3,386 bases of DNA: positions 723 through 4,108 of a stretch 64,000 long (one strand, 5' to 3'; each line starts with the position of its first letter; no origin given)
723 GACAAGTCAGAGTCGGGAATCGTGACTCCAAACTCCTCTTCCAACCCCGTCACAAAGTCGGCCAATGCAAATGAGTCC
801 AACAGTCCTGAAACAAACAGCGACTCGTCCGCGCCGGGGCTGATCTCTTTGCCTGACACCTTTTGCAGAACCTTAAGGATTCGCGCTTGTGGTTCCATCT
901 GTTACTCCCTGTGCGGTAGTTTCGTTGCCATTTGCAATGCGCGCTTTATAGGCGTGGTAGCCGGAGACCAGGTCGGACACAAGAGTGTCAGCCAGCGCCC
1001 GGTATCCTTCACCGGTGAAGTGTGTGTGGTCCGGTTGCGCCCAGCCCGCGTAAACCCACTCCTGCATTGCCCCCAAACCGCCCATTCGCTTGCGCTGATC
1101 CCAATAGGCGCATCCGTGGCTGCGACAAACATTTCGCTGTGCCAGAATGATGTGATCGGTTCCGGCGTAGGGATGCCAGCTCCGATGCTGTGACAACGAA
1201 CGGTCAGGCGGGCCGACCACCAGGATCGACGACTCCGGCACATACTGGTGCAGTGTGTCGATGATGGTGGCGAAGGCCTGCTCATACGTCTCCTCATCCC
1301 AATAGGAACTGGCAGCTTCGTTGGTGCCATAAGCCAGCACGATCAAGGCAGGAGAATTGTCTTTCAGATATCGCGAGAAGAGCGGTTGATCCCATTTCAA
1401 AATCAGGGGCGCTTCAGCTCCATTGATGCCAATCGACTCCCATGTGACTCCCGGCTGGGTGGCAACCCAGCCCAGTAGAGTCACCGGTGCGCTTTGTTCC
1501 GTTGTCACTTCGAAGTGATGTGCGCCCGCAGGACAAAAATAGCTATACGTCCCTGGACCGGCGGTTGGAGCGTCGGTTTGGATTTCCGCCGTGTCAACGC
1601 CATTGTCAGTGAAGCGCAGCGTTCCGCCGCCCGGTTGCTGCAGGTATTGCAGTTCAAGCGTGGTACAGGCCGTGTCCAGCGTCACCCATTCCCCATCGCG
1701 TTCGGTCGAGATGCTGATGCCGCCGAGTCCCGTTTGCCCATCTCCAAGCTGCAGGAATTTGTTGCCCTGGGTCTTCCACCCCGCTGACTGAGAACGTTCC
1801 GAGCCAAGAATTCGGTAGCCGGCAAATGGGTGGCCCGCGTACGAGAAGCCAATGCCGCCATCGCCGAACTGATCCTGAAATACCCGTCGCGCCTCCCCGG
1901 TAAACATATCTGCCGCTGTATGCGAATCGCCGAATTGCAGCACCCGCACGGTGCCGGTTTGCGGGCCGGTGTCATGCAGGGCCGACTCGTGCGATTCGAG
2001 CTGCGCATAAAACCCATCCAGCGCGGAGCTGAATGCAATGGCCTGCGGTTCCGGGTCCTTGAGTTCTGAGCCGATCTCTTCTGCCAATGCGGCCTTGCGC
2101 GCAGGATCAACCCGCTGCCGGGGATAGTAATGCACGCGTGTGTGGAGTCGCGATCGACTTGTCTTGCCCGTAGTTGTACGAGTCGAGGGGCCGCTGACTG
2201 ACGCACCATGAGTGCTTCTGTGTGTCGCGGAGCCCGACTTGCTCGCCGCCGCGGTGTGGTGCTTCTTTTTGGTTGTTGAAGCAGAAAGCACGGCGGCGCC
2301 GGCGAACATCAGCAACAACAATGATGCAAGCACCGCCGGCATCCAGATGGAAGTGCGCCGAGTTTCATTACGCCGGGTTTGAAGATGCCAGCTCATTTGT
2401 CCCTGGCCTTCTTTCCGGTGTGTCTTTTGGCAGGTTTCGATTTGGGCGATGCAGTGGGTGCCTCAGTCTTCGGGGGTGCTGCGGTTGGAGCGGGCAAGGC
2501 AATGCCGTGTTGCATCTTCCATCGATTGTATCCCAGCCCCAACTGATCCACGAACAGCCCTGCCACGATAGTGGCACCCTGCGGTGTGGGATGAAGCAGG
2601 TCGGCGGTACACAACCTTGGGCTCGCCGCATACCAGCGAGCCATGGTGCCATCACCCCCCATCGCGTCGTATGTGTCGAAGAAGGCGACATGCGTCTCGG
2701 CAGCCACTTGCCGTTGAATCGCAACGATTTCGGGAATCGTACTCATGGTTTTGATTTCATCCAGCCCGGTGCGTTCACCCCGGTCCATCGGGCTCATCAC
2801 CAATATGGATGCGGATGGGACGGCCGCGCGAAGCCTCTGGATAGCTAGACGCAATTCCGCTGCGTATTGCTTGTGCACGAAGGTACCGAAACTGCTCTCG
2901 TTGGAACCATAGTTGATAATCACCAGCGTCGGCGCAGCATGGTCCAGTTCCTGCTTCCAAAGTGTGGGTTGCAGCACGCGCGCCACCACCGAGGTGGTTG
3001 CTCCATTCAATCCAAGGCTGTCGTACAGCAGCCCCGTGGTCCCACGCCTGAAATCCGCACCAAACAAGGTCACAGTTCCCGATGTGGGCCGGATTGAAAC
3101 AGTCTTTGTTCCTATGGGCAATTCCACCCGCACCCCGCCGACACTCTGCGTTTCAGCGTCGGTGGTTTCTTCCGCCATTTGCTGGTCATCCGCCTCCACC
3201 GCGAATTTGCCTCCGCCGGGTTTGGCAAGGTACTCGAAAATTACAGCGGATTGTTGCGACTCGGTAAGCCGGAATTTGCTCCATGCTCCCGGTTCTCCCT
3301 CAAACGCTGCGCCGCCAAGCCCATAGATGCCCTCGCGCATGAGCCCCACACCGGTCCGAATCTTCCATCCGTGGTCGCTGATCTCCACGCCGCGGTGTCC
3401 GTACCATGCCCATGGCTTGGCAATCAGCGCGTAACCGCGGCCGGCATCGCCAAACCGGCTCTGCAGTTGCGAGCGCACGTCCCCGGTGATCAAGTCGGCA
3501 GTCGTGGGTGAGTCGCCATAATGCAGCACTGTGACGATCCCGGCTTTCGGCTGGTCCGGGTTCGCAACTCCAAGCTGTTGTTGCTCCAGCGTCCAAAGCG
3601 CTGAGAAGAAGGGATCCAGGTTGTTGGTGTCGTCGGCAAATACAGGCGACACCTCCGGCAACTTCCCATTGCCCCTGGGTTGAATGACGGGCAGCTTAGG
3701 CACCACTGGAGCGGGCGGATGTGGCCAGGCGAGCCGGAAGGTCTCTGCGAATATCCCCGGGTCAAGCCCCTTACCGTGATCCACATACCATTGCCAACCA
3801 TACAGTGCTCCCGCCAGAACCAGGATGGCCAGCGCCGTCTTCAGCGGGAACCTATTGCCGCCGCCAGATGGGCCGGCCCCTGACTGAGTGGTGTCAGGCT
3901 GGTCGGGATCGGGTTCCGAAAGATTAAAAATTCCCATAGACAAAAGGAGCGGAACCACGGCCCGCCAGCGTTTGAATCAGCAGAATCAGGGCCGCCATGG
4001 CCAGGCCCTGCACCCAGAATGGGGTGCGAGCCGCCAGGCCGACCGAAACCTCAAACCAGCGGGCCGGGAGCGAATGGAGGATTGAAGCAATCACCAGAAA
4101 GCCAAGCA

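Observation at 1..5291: Dlt-like surface-acylation operon: MBOAT, two SGNH proteins, a carrier protein and a FabH-like loader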

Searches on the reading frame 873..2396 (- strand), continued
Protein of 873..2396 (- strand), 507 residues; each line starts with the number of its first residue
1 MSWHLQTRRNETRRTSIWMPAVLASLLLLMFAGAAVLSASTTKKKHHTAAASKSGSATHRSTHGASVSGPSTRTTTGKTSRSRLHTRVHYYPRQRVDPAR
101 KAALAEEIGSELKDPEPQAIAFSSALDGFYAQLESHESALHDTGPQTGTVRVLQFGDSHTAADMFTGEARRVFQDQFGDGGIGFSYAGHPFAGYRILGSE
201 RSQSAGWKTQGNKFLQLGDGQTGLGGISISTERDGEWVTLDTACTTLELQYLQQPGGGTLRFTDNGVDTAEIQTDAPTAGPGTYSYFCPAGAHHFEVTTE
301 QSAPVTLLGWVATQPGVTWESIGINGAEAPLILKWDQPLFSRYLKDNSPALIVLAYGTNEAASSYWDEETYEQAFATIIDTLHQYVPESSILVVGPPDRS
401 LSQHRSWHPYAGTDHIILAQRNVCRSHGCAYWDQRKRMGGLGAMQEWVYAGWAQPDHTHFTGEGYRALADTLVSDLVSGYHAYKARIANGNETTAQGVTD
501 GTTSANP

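Call 61: search_protein_families(library=ncbifam, proteins=[P0001], max_evalue=1e-10)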
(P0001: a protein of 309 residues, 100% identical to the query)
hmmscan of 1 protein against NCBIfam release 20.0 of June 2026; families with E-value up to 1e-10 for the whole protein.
P0001 (309 aa): 9 families
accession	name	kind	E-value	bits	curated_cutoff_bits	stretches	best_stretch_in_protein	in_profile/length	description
NF006829.0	PRK09352.1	subfamily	6.4e-71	239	249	1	5-305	8-318/322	beta-ketoacyl-ACP synthase 3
TIGR00747.1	fabH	subfamily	1.6e-64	218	292.1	1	6-305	7-319/322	beta-ketoacyl-ACP synthase III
NF004623.0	PRK05963.1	equivalog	2.1e-47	162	437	1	6-305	10-325/328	beta-ketoacyl-ACP synthase III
NF005541.0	PRK07204.1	equivalog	5.4e-32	111.5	402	1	6-299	9-320/329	beta-ketoacyl-ACP synthase III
NF005703.0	PRK07515.1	equivalog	1.9e-26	92.8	304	2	42-170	88-215/373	beta-ketoacyl-ACP synthase III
NF009519.0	PRK12880.1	equivalog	7.4e-22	78.1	436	1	34-191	44-199/353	beta-ketoacyl-ACP synthase III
NF006720.0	PRK09258.1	equivalog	2.7e-18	66.4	285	0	28-138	39-152/338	3-oxoacyl-ACP synthase III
NF005308.0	PRK06840.1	equivalog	6.9e-15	54.9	315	1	5-201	8-208/339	3-oxoacyl-ACP synthase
NF003274.0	PRK04262.1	equivalog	5.6e-12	45.3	244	1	6-275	7-277/347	hydroxymethylglutaryl-CoA synthase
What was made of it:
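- On FabH / KAS III: 239 bits against 249 (NF006829) and 218 against 292 (TIGR00747) for the full-length protein (call 61).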

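Call 69: find_related_loci(query=A4, collection=metagenome_contigs, flank=8000)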
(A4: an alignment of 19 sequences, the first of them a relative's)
Query A4 (461 aa) in metagenome_contigs; peptide patterns used: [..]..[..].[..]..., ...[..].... (x = any residue, [..] = any of these).
600 stretches matched a pattern (row limit reached: there are more); 555 encode a relative of the query (tblastn E <= 1e-3); the best 80 are kept; 80 distinct loci.
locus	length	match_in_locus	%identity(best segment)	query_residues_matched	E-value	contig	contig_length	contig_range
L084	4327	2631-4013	98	1-461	0e+0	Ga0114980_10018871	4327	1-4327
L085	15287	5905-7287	84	1-461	0e+0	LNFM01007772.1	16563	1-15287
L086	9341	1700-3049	66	1-450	0e+0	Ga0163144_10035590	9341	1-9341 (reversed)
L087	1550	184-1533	62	4-453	0e+0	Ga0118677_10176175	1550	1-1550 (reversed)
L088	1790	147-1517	56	3-459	0e+0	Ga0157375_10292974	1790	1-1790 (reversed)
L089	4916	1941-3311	57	3-459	0e+0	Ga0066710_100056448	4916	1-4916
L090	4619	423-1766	57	3-450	0e+0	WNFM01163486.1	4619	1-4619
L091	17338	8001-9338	56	3-448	1e-173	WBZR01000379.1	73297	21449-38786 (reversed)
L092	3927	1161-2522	54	2-449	3e-178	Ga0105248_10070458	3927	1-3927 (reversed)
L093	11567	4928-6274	56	1-450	1e-170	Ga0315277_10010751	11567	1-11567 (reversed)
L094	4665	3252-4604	55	3-453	6e-175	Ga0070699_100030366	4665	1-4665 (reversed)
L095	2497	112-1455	54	3-450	2e-176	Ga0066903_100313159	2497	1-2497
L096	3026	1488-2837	55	3-452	2e-174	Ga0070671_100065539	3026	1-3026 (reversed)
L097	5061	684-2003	55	4-443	7e-168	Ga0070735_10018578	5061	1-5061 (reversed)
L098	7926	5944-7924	52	3-449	7e-158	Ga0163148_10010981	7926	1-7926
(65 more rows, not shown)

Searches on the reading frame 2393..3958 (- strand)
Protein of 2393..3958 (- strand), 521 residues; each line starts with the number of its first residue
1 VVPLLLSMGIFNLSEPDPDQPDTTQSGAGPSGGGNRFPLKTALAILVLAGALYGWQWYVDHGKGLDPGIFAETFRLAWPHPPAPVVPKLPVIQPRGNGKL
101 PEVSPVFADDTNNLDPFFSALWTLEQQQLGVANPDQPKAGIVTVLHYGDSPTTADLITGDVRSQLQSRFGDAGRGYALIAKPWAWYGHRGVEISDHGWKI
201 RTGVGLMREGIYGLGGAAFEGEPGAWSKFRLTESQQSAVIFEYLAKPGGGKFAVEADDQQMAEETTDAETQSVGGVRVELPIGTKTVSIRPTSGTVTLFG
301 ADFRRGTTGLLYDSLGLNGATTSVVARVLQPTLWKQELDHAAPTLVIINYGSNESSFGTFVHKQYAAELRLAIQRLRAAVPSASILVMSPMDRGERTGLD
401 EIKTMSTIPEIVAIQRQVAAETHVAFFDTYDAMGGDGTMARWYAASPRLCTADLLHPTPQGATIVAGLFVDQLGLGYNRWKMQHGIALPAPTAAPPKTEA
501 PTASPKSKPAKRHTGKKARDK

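Call 6: search_protein_families(library=pfam, proteins=[window:2393-3958:-], max_evalue=0.1)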
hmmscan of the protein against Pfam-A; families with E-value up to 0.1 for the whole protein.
window:2393-3958:- (521 aa): 2 families
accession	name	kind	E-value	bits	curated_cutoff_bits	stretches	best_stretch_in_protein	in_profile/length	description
PF13472.12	Lipase_GDSL_2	-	2.1e-18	67.9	32.9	1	299-462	23-176/178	GDSL-like Lipase/Acylhydrolase family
PF00657.28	Lipase_GDSL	-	9.2e-07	29.6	23.6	1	309-466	43-205/208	GDSL-like Lipase/Acylhydrolase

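Call 7: search_protein_families(library=ncbifam, proteins=[window:2393-3958:-], max_evalue=0.1)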
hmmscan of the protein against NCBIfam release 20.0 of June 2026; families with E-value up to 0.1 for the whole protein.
window:2393-3958:- (521 aa): 2 families
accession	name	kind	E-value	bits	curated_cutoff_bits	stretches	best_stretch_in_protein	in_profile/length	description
NF042968.1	AcxylEst_AxeA1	equivalog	4.9e-06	25.1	700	1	334-466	336-456/459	acetylxylan esterase AxeA1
NF045548.1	GDSL_lipase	equivalog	0.0046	16.5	300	1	347-466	116-218/231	Rv0518 family GDSL lipase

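Call 18: search_solved_structures(query=window:2396-3958:-, max_evalue=1, show_alignments=1)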
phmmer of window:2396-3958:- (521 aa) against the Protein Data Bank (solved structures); distinct sequences matched with E-value up to 1: 11.
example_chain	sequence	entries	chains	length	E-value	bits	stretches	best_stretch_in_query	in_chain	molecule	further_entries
4k3u_A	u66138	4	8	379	2e-10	43.1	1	141-471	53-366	GDSL-like Lipase/Acylhydrolase family protein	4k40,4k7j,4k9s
8gkd_A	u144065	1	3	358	2.1e-07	33.1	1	147-468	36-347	SGNH hydrolase-type esterase domain-containing protein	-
8gld_A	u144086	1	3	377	2.2e-07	33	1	146-468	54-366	SGNH hydrolase-type esterase domain-containing protein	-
4oap_A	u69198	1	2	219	0.12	14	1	364-477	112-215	Acetyl xylan esterase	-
1bwr_A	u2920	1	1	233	0.29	12.8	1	330-412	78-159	PLATELET-ACTIVATING FACTOR ACETYLHYDROLASE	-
8e0o_A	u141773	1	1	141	0.45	12.2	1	321-405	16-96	hetBGL03-15-18a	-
1bwp_A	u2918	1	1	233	0.73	11.5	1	330-412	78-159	PLATELET-ACTIVATING FACTOR ACETYLHYDROLASE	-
1es9_A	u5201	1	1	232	0.74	11.5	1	330-412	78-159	PLATELET-ACTIVATING FACTOR ACETYLHYDROLASE IB GAMMA SUBUNIT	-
3dt6_A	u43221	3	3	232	0.75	11.5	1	330-412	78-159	Brain Platelet-activating factor acetylhydrolase IB subunit alpha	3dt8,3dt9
1fxw_A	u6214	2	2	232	0.76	11.4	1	330-412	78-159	PLATELET-ACTIVATING FACTOR ACETYLHYDROLASE IB GAMMA SUBUNIT | PLATELET-ACTIVATING FACTOR ACETYLHYDROLASE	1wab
1bwq_A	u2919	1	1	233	0.77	11.4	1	330-411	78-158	PLATELET-ACTIVATING FACTOR ACETYLHYDROLASE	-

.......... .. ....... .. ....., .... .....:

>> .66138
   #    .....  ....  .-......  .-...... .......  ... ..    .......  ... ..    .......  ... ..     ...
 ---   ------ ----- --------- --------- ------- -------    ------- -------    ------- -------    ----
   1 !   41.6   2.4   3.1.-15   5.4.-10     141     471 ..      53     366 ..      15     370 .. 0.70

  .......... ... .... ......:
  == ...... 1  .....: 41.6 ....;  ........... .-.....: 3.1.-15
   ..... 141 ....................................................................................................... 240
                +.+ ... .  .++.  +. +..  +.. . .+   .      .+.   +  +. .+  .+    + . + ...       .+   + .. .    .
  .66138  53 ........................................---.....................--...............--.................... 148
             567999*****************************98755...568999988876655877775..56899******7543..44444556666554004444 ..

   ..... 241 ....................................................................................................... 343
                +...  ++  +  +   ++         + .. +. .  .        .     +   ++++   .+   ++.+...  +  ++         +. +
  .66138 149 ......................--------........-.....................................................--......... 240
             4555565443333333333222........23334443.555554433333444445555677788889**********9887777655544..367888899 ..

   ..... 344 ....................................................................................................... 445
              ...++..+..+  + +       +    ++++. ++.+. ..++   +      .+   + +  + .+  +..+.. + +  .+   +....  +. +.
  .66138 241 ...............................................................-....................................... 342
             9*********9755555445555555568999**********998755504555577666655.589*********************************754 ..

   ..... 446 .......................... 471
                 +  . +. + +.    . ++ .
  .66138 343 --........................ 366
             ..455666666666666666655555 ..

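Call 44: find_homologous_proteins(query=window:2396-3937:-, max_evalue=0.00001)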
Query window:2396-3937:- (514 aa): 2310 proteins with E <= 0.00001 among 8000 candidates; the best 120 are listed.
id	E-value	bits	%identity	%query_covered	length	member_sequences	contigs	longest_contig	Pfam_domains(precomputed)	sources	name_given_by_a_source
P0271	0.0e+0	1094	93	100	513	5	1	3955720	PF13472.13,PF00657.29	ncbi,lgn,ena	-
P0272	0.0e+0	1063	90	100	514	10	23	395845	PF13472.13,PF00657.29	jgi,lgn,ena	jgi:lysophospholipase L1-like esterase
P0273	0.0e+0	1011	86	100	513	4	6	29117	PF13472.13,PF00657.29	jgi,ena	jgi:lysophospholipase L1-like esterase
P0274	1.1e-281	953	82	100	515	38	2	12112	PF13472.13,PF00657.29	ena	-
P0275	6.4e-275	931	78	100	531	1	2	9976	PF13472.13,PF00657.29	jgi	jgi:lysophospholipase L1-like esterase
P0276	9.0e-273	924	74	100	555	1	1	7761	PF13472.13,PF00657.29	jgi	jgi:lysophospholipase L1-like esterase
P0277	2.2e-270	916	79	100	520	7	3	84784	PF13472.13,PF00657.29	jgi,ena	-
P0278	9.7e-264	894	77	100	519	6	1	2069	PF13472.13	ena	-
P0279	2.8e-263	892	75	100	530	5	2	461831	PF13472.13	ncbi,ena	-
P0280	3.4e-262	889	76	100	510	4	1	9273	PF13472.13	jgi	jgi:lysophospholipase L1-like esterase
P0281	2.1e-260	883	77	100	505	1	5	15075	PF13472.13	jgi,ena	-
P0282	3.6e-260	882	79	95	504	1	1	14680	PF13472.13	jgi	jgi:lysophospholipase L1-like esterase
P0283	5.8e-260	881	77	100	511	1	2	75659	PF13472.13,PF00657.29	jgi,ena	jgi:lysophospholipase L1-like esterase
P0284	1.1e-259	881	74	100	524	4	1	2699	PF13472.13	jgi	jgi:lysophospholipase L1-like esterase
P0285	2.9e-259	879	76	100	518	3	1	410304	PF13472.13,PF00657.29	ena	-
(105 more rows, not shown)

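Call 53: predict_structure(alignment_id=A3)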
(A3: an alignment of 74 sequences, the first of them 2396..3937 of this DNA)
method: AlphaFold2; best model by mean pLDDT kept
length: 514 residues; sequences in the alignment: 74
mean_pLDDT: 76.8   pTM: 0.74
mean pLDDT of the five models: 76.8, 75.4, 74.2, 73.5, 72.6
residues with pLDDT >= 90: 198; 70-90: 167; 50-70: 63; < 50: 86
segments of 3 or more residues with pLDDT < 50: 1-30, 71-90, 309-313, 485-514
pLDDT, mean of each block of 10 residues (from residue 1): 31 32 36 73 75 61 54 44 44 75 93 93 77 85 70 88 88 69 82 79 79 96 84 95 97 97 95 94 98 89 76 61 83 92 76 86 92 94 84 80 94 97 92 87 82 88 93 91 49 31 33 37
secondary structure, 60 per line:
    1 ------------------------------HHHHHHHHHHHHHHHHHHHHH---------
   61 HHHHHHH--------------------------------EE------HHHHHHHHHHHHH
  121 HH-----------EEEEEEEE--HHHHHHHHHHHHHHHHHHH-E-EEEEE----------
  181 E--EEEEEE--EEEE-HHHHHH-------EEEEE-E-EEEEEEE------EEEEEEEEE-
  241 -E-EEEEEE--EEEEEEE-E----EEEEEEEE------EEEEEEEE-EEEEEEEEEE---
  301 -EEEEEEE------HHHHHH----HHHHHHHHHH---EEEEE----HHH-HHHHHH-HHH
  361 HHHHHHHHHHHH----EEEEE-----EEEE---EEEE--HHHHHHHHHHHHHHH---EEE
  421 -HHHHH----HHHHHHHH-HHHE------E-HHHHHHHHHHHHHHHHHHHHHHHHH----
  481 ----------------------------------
elements in order: H31-51 H61-67 H108-122 E134-141 H144-162 E166-170 E184-189 E192-195 H197-202 E210-214 E218-224 E231-239 E244-249 E252-258 E265-272 E279-286 E288-297 E302-308 H315-320 H325-334 E338-342 H351-356 H358-372 E377-381 E387-390 E394-397 H400-414 E418-420 H422-426 H431-438 H452-476

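Call 56: fold_search(model_id=the predicted structure, library=pdb)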
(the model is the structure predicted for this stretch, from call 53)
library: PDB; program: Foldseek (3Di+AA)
matches with E <= 10: 1263; with E <= 0.001: 101
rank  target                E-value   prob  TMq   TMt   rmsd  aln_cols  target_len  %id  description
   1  4k3u_A                4.8e-23  1.00  0.59  0.85   3.5       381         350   19  Peptidoglycan O-acetylesterase in action, 30 min (released 2014-09-03)
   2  4k3u_B                2.3e-22  1.00  0.58  0.83   3.5       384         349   19  Peptidoglycan O-acetylesterase in action, 30 min (released 2014-09-03)
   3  8gkd_C                1.4e-21  1.00  0.57  0.79   4.0       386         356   20  Crystal structure of the peptidoglycan O-acetylesterase Ape1 (amino acids 41-392) from Campylobacter jejuni (released 2024-03-20)
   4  8gld_A                2.6e-21  1.00  0.57  0.78   3.9       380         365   19  Crystal structure of the peptidoglycan O-acetylesterase Ape1 (amino acids 22-392) from Campylobacter jejuni (released 2024-03-27)
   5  8gkd_A                3.3e-21  1.00  0.57  0.80   4.0       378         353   21  Crystal structure of the peptidoglycan O-acetylesterase Ape1 (amino acids 41-392) from Campylobacter jejuni (released 2024-03-20)
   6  2o14                  8.5e-09  1.00  0.26  0.35  12.6       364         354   12  X-Ray Crystal Structure of Protein YXIM_BACsu from Bacillus subtilis. Northeast Structural Genomics Consortium Target SR (released 2006-12-12)
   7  3skv_A                1.3e-08  1.00  0.25  0.33  12.3       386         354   13  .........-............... SsfX3 from a Tetracycline Biosynthetic Pathway (released 2011-10-05)
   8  2wao_A                4.2e-08  1.00  0.24  0.35  10.5       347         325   12  Structure of a family two carbohydrate esterase from Clostridium thermocellum in complex with cellohexaose (released 2009-10-06)
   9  2waa                  5.2e-08  1.00  0.25  0.36  11.3       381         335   12  Structure of a family two carbohydrate esterase from Cellvibrio japonicus (released 2009-03-24)
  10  2wab_A                8.3e-08  1.00  0.24  0.34  11.2       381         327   11  Structure of an active site mutant of a family two carbohydrate esterase from Clostridium thermocellum in complex with (released 2009-03-24)
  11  4dev_D                9.3e-08  1.00  0.20  0.26  12.1       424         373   12  An Acetyl Xylan Esterase (Est2A) from the Rumen Bacterium Butyrivibrio proteoclasticus. (released 2013-02-13)
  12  3skv_B                1.9e-07  1.00  0.25  0.35  11.7       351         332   14  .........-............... SsfX3 from a Tetracycline Biosynthetic Pathway (released 2011-10-05)
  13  3u37_H                2.2e-07  1.00  0.22  0.27  12.1       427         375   11  An Acetyl Xylan Esterase (Est2A) from the Rumen Bacterium Butyrivibrio proteoclasticus. (released 2013-02-13)
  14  3u37_A                2.4e-07  1.00  0.20  0.26  11.0       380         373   13  An Acetyl Xylan Esterase (Est2A) from the Rumen Bacterium Butyrivibrio proteoclasticus. (released 2013-02-13)
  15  3u37_B                2.4e-07  1.00  0.22  0.28  12.3       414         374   12  An Acetyl Xylan Esterase (Est2A) from the Rumen Bacterium Butyrivibrio proteoclasticus. (released 2013-02-13)
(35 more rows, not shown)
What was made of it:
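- On OAP cluster (PatA/PatB/Ape1 peptidoglycan O-acetylation): The SGNH-1 model against NmApe1 gives TM 0.85 (call 56).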
